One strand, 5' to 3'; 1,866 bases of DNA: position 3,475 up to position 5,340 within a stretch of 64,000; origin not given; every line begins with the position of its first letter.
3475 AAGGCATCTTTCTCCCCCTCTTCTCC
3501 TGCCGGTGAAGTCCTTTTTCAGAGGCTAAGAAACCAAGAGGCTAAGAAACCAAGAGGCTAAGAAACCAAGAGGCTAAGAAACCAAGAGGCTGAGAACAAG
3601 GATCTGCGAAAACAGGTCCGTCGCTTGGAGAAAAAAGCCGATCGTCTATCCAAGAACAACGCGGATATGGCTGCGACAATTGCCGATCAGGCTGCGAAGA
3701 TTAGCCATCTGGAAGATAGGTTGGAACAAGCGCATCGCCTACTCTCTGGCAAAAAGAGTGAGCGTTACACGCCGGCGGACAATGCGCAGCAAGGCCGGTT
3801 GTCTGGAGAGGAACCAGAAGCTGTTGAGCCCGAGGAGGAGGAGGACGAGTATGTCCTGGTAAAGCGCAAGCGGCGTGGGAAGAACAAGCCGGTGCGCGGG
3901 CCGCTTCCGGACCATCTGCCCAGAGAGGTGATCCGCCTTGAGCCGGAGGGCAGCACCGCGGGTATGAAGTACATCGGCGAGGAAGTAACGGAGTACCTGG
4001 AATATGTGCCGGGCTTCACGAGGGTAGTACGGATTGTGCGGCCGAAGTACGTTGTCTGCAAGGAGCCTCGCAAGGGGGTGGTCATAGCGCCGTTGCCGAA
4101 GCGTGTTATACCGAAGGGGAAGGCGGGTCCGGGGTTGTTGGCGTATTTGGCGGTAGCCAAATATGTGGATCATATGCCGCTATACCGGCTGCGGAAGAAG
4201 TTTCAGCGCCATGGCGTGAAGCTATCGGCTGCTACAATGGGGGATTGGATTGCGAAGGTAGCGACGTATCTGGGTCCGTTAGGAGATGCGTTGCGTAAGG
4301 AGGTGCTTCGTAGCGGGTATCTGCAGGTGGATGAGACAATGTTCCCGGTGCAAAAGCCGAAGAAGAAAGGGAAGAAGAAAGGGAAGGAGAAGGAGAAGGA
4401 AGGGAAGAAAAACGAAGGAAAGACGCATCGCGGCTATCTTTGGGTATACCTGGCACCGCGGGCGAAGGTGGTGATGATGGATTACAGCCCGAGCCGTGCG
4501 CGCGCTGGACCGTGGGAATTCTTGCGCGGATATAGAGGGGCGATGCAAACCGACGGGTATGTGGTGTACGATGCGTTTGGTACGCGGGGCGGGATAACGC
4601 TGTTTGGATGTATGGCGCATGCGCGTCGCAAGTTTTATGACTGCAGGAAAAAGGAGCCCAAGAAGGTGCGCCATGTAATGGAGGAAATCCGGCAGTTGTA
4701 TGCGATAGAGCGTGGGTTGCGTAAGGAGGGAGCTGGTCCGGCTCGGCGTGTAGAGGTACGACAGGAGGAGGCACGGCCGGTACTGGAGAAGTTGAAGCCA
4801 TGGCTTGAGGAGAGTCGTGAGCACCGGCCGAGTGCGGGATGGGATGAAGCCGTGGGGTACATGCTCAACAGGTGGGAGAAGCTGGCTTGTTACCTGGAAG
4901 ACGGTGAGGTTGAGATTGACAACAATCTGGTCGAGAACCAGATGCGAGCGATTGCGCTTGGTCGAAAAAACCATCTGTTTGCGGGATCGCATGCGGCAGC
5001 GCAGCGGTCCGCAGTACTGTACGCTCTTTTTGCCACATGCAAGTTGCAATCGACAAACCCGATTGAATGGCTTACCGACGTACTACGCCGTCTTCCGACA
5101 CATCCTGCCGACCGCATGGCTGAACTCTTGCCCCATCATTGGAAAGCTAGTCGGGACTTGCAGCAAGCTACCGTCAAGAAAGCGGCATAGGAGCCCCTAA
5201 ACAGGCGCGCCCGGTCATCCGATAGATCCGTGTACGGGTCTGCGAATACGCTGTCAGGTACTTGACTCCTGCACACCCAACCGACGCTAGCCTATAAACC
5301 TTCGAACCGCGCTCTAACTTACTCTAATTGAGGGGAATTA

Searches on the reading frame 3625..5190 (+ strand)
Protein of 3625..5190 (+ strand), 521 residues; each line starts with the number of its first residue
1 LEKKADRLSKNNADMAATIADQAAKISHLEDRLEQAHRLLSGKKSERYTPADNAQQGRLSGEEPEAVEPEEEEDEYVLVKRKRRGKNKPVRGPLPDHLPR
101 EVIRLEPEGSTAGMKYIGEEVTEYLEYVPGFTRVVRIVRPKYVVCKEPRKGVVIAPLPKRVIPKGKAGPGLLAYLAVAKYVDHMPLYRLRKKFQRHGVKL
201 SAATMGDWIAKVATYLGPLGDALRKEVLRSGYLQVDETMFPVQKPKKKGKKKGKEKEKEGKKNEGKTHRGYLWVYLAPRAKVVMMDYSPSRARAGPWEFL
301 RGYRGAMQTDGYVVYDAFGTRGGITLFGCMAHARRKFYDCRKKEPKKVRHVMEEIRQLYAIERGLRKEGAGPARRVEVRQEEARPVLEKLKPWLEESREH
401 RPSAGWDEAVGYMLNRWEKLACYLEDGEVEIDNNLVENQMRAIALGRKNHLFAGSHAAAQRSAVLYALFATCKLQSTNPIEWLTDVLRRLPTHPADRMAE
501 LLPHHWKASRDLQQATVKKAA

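Call 5: search_protein_families(library=pfam, proteins=[window:3625-5190:+], max_evalue=0.01)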
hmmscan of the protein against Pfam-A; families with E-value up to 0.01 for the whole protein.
window:3625-5190:+ (521 aa): 4 families
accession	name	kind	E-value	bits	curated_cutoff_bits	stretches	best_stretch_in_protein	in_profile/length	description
PF03050.20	DDE_Tnp_IS66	-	6.6e-89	298.5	23.1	1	165-460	2-283/284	Transposase IS66 family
PF13817.11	DDE_Tnp_IS66_C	-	3.8e-13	49.8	30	1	468-504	2-39/39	IS66 C-terminal element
PF13007.12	LZ_Tnp_IS66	-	4e-10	40.7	22.9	1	28-103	1-71/71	Transposase C of IS166 homeodomain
PF13005.12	zf-IS66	-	1.5e-05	25.7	27.3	1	109-142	7-40/46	zinc-finger binding domain of transposase IS66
